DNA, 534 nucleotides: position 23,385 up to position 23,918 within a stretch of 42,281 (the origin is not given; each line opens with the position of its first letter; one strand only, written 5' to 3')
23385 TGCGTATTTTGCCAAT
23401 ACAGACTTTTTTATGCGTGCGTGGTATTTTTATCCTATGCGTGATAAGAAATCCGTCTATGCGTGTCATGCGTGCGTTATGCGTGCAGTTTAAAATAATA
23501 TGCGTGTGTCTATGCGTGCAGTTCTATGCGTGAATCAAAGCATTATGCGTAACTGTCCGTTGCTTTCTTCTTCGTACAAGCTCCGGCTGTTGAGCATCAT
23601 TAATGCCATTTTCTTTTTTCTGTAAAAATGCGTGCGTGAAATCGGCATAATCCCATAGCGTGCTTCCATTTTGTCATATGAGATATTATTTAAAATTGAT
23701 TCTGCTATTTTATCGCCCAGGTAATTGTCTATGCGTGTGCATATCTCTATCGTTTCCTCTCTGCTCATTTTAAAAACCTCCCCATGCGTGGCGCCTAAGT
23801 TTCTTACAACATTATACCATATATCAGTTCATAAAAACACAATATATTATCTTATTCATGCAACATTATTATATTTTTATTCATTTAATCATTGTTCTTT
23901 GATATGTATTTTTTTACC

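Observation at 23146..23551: Orphan transcript reading into an array of at least 9 direct (T)ATGCGTG repeats, in a ~550-bp region without convincing coding potential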

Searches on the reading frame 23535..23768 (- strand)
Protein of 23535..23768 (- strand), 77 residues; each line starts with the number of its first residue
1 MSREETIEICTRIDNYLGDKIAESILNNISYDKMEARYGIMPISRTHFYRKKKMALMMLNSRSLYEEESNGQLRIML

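Call 11: search_protein_families(library=pfam, max_evalue=0.01, proteins=[window:23535-23768:-])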
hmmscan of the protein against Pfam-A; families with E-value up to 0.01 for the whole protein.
window:23535-23768:- (77 aa): 0 families

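Call 12: search_protein_families(library=phrogs, max_evalue=0.01, proteins=[window:23535-23768:-])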
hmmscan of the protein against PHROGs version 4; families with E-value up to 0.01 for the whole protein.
window:23535-23768:- (77 aa): 2 families
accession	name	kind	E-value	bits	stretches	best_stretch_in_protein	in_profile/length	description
phrog_11237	-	unknown function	0.0048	18.1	1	6-62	81-137/139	-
phrog_7307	-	unknown function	0.0057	17.9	1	1-35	2-37/49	-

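Call 26: find_homologous_proteins(query=window:23535-23768:-, max_evalue=0.001)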
Query window:23535-23768:- (77 aa): 8 proteins with E <= 0.001 among 8 candidates.
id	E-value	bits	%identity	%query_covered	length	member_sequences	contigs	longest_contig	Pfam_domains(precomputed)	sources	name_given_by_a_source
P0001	8.2e-40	151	95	100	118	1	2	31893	-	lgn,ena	-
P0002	2.4e-39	150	94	100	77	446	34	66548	-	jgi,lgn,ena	jgi:hypothetical protein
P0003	7.0e-38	145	94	100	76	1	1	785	-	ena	-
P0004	7.4e-38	145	94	100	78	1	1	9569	-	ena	-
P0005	7.7e-36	139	88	100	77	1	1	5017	-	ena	-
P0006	1.4e-22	97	90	68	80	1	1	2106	-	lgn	-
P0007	2.1e-15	74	93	52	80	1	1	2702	-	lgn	-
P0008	1.8e-12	65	67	70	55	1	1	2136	-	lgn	-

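Call 31: search_protein_representatives(protein=window:23535-23768:-)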
Query: 77 residues. Proteins with E-value up to 0.001 (for the whole library): 38; up to 1e-10: 13; up to 1e-30: 1. The best 38 are listed.
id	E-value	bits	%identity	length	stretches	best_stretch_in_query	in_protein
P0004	2.4e-38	144.8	95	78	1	1-77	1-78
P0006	4.5e-23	96.6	90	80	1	1-52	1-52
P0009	3.4e-16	74.9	51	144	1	3-76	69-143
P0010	3.6e-15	71.6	47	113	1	2-75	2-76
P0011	2.4e-14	69.0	45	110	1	2-75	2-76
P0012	3.5e-13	65.4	43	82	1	1-75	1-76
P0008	5.6e-13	64.7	68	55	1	1-53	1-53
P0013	2.5e-12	62.7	47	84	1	3-75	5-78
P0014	4.9e-12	61.7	48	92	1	1-60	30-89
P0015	6.1e-12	61.5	46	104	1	2-73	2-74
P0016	1.2e-11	60.5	43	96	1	3-76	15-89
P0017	4.8e-11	58.6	42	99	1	3-76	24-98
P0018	4.9e-11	58.6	46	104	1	1-61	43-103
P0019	1.1e-10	57.5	48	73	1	1-61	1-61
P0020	1.2e-10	57.4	42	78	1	3-62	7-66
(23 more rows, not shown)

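Call 33: find_related_loci(query=A1, collection=viral_contigs, flank=4000)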
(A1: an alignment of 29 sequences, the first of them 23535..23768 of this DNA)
Query A1 (77 aa) in viral_contigs; peptide patterns used: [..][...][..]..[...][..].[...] (x = any residue, [..] = any of these).
316 stretches matched a pattern; 294 encode a relative of the query (tblastn E <= 1e-3); the best 80 are kept; 80 distinct loci.
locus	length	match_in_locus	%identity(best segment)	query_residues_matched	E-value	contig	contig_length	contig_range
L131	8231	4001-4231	99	1-77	4e-47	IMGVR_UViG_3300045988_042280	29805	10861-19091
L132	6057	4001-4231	99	1-77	4e-47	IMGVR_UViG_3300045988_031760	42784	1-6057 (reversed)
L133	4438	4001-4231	99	1-77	3e-47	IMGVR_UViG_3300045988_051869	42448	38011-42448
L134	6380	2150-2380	99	1-77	3e-47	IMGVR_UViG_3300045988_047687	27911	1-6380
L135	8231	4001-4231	97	1-77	1e-46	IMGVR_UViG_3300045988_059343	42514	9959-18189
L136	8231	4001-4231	97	1-77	1e-46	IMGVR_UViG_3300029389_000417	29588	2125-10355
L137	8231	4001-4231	97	1-77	1e-46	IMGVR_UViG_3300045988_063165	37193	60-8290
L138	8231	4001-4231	97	1-77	1e-46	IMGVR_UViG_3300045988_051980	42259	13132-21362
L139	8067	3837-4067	97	1-77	2e-46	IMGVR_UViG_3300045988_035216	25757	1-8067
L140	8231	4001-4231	97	1-77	1e-46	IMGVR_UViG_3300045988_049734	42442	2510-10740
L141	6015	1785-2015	97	1-77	1e-46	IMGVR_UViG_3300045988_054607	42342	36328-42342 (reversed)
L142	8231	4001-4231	96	1-77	2e-46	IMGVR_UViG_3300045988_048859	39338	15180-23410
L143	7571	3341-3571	97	1-77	2e-46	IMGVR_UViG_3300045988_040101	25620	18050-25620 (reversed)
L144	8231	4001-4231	97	1-77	1e-46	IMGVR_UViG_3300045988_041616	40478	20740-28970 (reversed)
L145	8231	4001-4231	97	1-77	1e-46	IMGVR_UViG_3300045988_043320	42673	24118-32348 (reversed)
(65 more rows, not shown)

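Call 34: find_encoding_contigs(protein=P0010, flank=4000, max_places=4)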
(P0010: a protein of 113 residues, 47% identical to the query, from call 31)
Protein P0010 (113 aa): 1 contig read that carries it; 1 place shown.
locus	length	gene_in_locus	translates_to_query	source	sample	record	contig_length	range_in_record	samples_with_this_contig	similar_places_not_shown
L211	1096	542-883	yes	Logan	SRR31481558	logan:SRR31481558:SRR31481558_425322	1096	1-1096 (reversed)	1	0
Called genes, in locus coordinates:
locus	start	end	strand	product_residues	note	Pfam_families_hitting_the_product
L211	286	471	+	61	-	-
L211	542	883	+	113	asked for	-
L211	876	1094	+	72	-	PF14386:DUF4417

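Call 35: find_related_loci(query=A1, collection=genome_contigs, flank=4000)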
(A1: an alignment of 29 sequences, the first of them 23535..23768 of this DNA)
Query A1 (77 aa) in genome_contigs; peptide patterns used: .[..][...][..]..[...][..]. (x = any residue, [..] = any of these).
51 stretches matched a pattern; 11 encode a relative of the query (tblastn E <= 1e-3); 11 distinct loci.
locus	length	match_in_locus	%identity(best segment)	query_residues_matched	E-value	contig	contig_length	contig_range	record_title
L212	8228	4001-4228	46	1-75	1e-19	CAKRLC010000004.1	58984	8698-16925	MAG: uncultured Roseburia sp. isolate REFINED_METABAT215_TOP10_CONTIGS_1500_ASSEMBLY_K77_MERGED__Hadza_MoBio_hadza-A-D_D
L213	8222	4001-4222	46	4-76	4e-18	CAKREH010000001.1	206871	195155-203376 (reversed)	MAG: uncultured Roseburia sp. isolate REFINED_METABAT215_TOP10_CONTIGS_1500_ASSEMBLY_K77_MERGED__Hadza_MoBio_hadza-E-H_F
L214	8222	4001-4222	42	4-76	1e-17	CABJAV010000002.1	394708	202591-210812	Lachnospiraceae bacterium isolate MGYG-HGUT-00136 genome assembly, contig: .20427_4_25.2, whole genome shotgun sequence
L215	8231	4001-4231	40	1-76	8e-18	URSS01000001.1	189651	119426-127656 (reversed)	uncultured Lachnobacterium sp. isolate UMGS1310 genome assembly, contig: NODE_6_length_189651_cov_8.228628, whole genome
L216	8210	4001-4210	47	1-70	3e-17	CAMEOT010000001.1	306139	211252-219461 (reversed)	MAG: uncultured Lachnospiraceae bacterium isolate SRR11489749_bin.43_metaWRAP_v1.3_MAG genome assembly, contig: ERZ11466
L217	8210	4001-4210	47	1-70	3e-17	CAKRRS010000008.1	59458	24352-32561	MAG: uncultured Acetatifactor sp. isolate REFINED_METABAT215_TOP10_CONTIGS_1500_ASSEMBLY_K77_MERGED__Hadza_MoBio_hadza-I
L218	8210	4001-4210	47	1-70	3e-17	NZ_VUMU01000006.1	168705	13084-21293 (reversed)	Waltera intestinalis strain WCA3-601-WT-6H seq6, whole genome shotgun sequence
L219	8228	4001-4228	41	1-75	6e-17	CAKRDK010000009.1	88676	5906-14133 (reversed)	MAG: uncultured Roseburia sp. isolate REFINED_METABAT215_TOP10_CONTIGS_1500_ASSEMBLY_K77_MERGED__Hadza_PheChl_Fiber-Hadz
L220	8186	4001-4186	45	1-62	9e-16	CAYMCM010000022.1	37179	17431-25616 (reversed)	MAG TPA_asm: uncultured Roseburia sp. isolate SRP350583_co1_399 genome assembly, contig: NODE_1731_length_37179_cov_18.2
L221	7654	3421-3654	42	1-77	7e-14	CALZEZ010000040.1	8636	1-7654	MAG: uncultured Lachnospiraceae bacterium isolate SRR14474050_bin.31_metaWRAP_v1.3_MAG genome assembly, contig: ERZ94239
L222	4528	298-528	43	1-76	5e-13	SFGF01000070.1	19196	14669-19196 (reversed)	MAG: Lachnospiraceae bacterium isolate W0P45.013 Contig1151, whole genome shotgun sequence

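Call 50: search_solved_structures(query=A1, max_evalue=10)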
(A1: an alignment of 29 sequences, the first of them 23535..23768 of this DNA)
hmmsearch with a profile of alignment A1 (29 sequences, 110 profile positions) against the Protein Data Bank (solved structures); distinct sequences matched with E-value up to 10: 2.
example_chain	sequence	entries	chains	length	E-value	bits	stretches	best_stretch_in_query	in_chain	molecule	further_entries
8su7_A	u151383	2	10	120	0.59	13.4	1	11-49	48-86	7,8-dihydroneopterin aldolase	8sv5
5f3m_A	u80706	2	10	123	0.61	13.4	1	11-49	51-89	7,8-dihydroneopterin aldolase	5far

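Call 57: search_protein_families(library=pfam, alignment_id=A1, max_evalue=1)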
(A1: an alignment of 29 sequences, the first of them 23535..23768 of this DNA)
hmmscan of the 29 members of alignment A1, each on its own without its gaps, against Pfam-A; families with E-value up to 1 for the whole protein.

A. member 1, window:23535-23768:- (77 aa): 1 family
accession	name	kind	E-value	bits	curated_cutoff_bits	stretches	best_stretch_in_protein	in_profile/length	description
PF07374.17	DUF1492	-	0.028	15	21.5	1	8-60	47-100/100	Protein of unknown function (DUF1492)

B. families by the number of members that match (of 29 scanned): 16 families
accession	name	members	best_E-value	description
PF18777.7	CRM1_repeat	3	0.0055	Chromosome region maintenance or exportin repeat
PF07374.17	DUF1492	2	0.028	Protein of unknown function (DUF1492)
PF00583.31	Acetyltransf_1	2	0.052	Acetyltransferase (GNAT) family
PF10440.15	WIYLD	1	0.0068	Ubiquitin-binding WIYLD domain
PF07702.18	UTRA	1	0.023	UTRA domain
PF10445.14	DUF2456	1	0.024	Protein of unknown function (DUF2456)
PF17624.7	US30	1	0.045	Family of unknown function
PF07728.20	AAA_5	1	0.076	AAA domain (dynein-related subfamily)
PF03400.19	DDE_Tnp_IS1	1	0.086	IS1 transposase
PF16427.10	DUF5024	1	0.12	Domain of unknown function (DUF5024)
PF11975.13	Glyco_hydro_4C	1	0.12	Family 4 glycosyl hydrolase C-terminal domain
PF03630.20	Fumble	1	0.12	Fumble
PF02989.19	DUF228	1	0.13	Lyme disease proteins of unknown function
PF18247.6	AvrM_N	1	0.14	Flax-rust effector AvrM N-terminal domain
PF11729.14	Capsid-VNN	1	0.17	nodavirus capsid protein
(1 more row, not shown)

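Call 58: search_protein_families(library=ncbifam, alignment_id=A1, max_evalue=1)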
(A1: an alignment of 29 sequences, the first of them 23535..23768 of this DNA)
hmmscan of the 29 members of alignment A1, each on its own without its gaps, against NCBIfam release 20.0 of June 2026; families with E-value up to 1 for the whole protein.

A. member 1, window:23535-23768:- (77 aa): 1 family
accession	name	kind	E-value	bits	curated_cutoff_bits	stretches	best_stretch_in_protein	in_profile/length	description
NF045770.1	MPN403_MG284_C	domain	0.064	13.2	37.3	1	22-56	16-50/57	MG284/MPN403 family protein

B. families by the number of members that match (of 29 scanned): 9 families
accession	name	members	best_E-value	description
NF045770.1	MPN403_MG284_C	3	0.064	MG284/MPN403 family protein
NF009343.0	PRK12703.1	1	0.041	tRNA (cytidine(56)-2'-O)-methyltransferase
TIGR02293.1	TAS_TIGR02293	1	0.043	putative toxin-antitoxin system antitoxin component, TIGR02293 family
TIGR00869.1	sec62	1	0.053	translocation protein SEC62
NF051483.1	PA0613_fam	1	0.074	PA0613 family protein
TIGR02320.1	PEP_mutase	1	0.087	phosphoenolpyruvate mutase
NF008172.0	PRK10919.1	1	0.094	DNA helicase Rep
NF052396.1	MATE_WgkD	1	0.15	tryglysin-associated MATE efflux transporter WgkD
NF053542.1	FlxB_rubin_SDR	1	0.18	flexirubin biosynthesis SDR family reductase FlxB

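Call 59: predict_structure(alignment_id=A1)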
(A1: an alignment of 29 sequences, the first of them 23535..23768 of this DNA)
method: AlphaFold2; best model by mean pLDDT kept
length: 77 residues; sequences in the alignment: 29
mean_pLDDT: 89.0   pTM: 0.68
mean pLDDT of the five models: 89.0, 88.7, 88.0, 84.6, 82.8
residues with pLDDT >= 90: 56; 70-90: 9; 50-70: 12; < 50: 0
segments of 3 or more residues with pLDDT < 50: none
pLDDT, mean of each block of 10 residues (from residue 1): 96 97 97 97 97 92 65 63
secondary structure, 60 per line:
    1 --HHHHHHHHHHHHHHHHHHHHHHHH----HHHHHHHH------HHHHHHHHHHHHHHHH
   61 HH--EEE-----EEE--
elements in order: H3-26 H31-38 H45-62 E65-67 E73-75

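Call 62: fold_search(model_id=the predicted structure, library=pdb)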
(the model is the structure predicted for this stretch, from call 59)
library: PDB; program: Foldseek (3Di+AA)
matches with E <= 10: 70; with E <= 0.001: 0
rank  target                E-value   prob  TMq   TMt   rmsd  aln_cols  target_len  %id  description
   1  1bi3_A                1.3e+00  0.09  0.25  0.12  11.1        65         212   17  STRUCTURE OF APO-AND HOLO-DIPHTHERIA TOXIN REPRESSOR (released 1999-06-22)
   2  1bi3_B                1.9e+00  0.07  0.24  0.16  11.1        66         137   17  STRUCTURE OF APO-AND HOLO-DIPHTHERIA TOXIN REPRESSOR (released 1999-06-22)
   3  2h09                  2.0e+00  0.09  0.31  0.23  10.3        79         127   20  Crystal structure of diphtheria toxin repressor like protein from E. coli (released 2007-05-15)
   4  3o2p_E                2.1e+00  0.13  0.39  0.36  10.1        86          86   10  A Dual E3 Mechanism for Rub1 Ligation to Cdc53: Dcn1(P)-Cdc53(WHB) (released 2010-09-15)
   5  2qq9                  2.3e+00  0.07  0.24  0.13  10.9        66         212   17  Crystal Structure of DtxR(D6A C102D) Complexed with Nickel(II) (released 2007-10-30)
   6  3glx                  2.4e+00  0.07  0.25  0.13  10.9        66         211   17  Crystal Structure Analysis of the DtxR(E175K) complexed with Ni(II) (released 2009-06-09)
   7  1ddn_A                2.6e+00  0.06  0.25  0.20  10.8        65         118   17  DIPHTHERIA TOX REPRESSOR (C102D MUTANT)/TOX DNA OPERATOR COMPLEX (released 1998-10-14)
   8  1g3s                  3.0e+00  0.06  0.26  0.13  10.8        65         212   17  CYS102SER DTXR (released 2001-10-25)
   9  9jpj_K                3.0e+00  0.06  0.26  0.13  11.1        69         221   13  Crystal structure of DhdR in complex with DNA (released 2024-11-06)
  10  1p92                  3.2e+00  0.08  0.29  0.13  11.2        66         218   15  Crystal Structure of (H79A)DtxR (released 2004-05-25)
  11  2it0_C                3.2e+00  0.06  0.25  0.18  10.8        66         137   12  Crystal structure of a two-domain IdeR-DNA complex crystal form II (released 2007-02-13)
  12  8cdv_C                3.9e+00  0.06  0.28  0.08  10.8        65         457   12  Rnase R bound to a 30S degradation intermediate (state II) (released 2023-12-20)
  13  2qqb                  3.9e+00  0.06  0.26  0.13  10.9        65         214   17  Crystal Structure of DtxR(M10A C102D) Complexed with Nickel(II) (released 2007-10-30)
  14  1c0w_D                3.9e+00  0.05  0.25  0.15  10.8        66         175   17  CRYSTAL STRUCTURE OF THE COBALT-ACTIVATED DIPHTHERIA TOXIN REPRESSOR-DNA COMPLEX REVEALS A METAL BINDING SH-LIKE DOMAI (released 2000-07-22)
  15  1c0w_B                3.9e+00  0.05  0.25  0.13  10.8        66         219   17  CRYSTAL STRUCTURE OF THE COBALT-ACTIVATED DIPHTHERIA TOXIN REPRESSOR-DNA COMPLEX REVEALS A METAL BINDING SH-LIKE DOMAI (released 2000-07-22)
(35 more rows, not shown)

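Call 63: search_dna_similar(query=window:23535-23768:-, collection=phages, mode=protein, max_evalue=1, max_rows=30)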
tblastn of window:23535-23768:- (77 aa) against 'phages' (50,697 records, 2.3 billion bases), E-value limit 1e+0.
Records with a match: 2; places in all: 2; records where one place covers at least 80% of the query: 2.
Best place of each record, by identity: 90-95% 1; <60% 1.
By first word of the organism name: Bacteriophage 1; Roseburia 1.
By host as written in the record: - 2.
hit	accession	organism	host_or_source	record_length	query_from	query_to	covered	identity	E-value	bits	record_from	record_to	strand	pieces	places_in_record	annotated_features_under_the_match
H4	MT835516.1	Bacteriophage sp.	human fecal samples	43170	1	77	100%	94.8%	8e-42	149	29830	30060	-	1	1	record has no annotation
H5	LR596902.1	Roseburia phage Jekyll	-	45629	4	76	95%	45.9%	4e-13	67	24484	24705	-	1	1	hypothetical protein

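Call 64: get_annotated_region(hit=H5, flank=4000)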
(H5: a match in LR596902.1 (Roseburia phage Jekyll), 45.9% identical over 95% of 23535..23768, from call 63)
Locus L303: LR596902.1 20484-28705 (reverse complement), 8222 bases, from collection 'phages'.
description: Roseburia phage Jekyll genome assembly, chromosome: 1.
organism: Roseburia phage Jekyll (NCBI taxid 2570912)
taxonomy: Viruses; Duplodnaviria; Heunggongvirae; Uroviricota; Caudoviricetes
host: -; source: -; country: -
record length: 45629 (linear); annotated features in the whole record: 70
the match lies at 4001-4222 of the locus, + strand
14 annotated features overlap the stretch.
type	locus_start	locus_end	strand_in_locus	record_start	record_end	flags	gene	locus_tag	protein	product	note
CDS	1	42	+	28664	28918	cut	-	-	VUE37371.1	hypothetical protein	-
CDS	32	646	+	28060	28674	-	-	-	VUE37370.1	YqfB-like protein of E. coli, ASCH domain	-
CDS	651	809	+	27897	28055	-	-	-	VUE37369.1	hypothetical protein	-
CDS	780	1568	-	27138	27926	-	-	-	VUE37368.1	hypothetical protein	-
CDS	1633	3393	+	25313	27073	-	-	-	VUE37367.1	cytosine DNA methylase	-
CDS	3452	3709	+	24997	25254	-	-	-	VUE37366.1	hypothetical protein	-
CDS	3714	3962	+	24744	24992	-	-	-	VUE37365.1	hypothetical protein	-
CDS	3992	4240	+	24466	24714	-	-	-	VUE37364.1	hypothetical protein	-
CDS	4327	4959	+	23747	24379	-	-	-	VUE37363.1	hypothetical protein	-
CDS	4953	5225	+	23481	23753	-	-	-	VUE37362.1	hypothetical protein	-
CDS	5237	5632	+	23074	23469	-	-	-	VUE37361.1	hypothetical protein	-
CDS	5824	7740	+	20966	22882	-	-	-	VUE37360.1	terminase large subunit, PBSX family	-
CDS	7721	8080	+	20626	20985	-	-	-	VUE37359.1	hypothetical protein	-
CDS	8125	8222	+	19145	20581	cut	-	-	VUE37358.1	portal protein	-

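Call 68: search_protein_families(library=phrogs, alignment_id=A1, max_evalue=0.1)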
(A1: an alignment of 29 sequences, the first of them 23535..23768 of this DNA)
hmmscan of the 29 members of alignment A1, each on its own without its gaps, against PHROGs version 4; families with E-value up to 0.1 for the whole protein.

A. member 1, window:23535-23768:- (77 aa): 3 families
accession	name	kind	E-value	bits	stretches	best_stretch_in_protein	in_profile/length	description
phrog_11237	-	unknown function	0.0048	18.1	1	6-62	81-137/139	-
phrog_7307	-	unknown function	0.0057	17.9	1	1-35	2-37/49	-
phrog_248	-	transcription regulation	0.073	14.2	1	11-59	84-133/161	transcriptional activator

B. families by the number of members that match (of 29 scanned): 11 families
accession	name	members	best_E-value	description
phrog_11237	-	26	1.2e-05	-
phrog_4102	-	2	0.031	terminase small subunit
phrog_25764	-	2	0.067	-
phrog_132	-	1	1.7e-08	head-tail adaptor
phrog_7307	-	1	0.0057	-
phrog_17662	-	1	0.056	-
phrog_6726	-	1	0.069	-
phrog_248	-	1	0.073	transcriptional activator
phrog_34727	-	1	0.085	-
phrog_14058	-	1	0.099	-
phrog_26485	-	1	0.099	-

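Call 81: fold_search(model_id=the predicted structure, library=viral)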
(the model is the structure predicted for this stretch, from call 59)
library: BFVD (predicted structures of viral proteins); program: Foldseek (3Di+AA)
matches with E <= 10: 220; with E <= 0.001: 0
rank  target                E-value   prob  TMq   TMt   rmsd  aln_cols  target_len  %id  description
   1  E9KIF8                3.9e-01  0.35  0.36  0.28  11.7        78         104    8  Uncharacterized protein [Pseudomonas phage phiIBB-PF7A]
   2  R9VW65                5.8e-01  0.13  0.25  0.12  10.0        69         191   14  Uncharacterized protein [Flavobacterium phage 6H]
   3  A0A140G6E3            7.7e-01  0.33  0.37  0.29   9.4        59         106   14  Helix-turn-helix DNA-binding domain protein [Arthrobacter phage KellEzio]
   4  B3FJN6                1.0e+00  0.11  0.28  0.24  10.7        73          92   18  Uncharacterized protein [Pseudomonas phage 201phi2-1]
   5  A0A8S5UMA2            1.1e+00  0.15  0.33  0.32  11.9        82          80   16  Uncharacterized protein [Myoviridae sp. ctCo31]
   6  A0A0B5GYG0            1.2e+00  0.21  0.43  0.15   7.9        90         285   11  DNA polymerase [Vibrio phage phi 1]
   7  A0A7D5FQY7            1.2e+00  0.08  0.26  0.28  10.2        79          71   16  (no name in the UniProt tables at hand)
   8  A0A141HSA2            1.4e+00  0.13  0.33  0.13  18.4        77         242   17  (no name in the UniProt tables at hand)
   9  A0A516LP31            1.4e+00  0.10  0.30  0.31   9.6        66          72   20  (no name in the UniProt tables at hand)
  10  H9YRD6                1.5e+00  0.13  0.28  0.30  10.8        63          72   11  (no name in the UniProt tables at hand)
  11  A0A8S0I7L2            1.5e+00  0.09  0.27  0.25   9.2        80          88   12  (no name in the UniProt tables at hand)
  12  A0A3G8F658            1.5e+00  0.06  0.23  0.10  10.1        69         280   17  (no name in the UniProt tables at hand)
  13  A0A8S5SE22            1.7e+00  0.12  0.30  0.29   9.3        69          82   14  Uncharacterized protein [Caudovirales sp. ctrNG92]
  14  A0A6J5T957            1.9e+00  0.51  0.39  0.14   2.2        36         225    8  Bacteriophage T7 tail fibre protein [uncultured Caudovirales phage]
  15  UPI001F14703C         1.9e+00  0.11  0.34  0.16  14.5        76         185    8  (no name look-up for this kind of identifier)
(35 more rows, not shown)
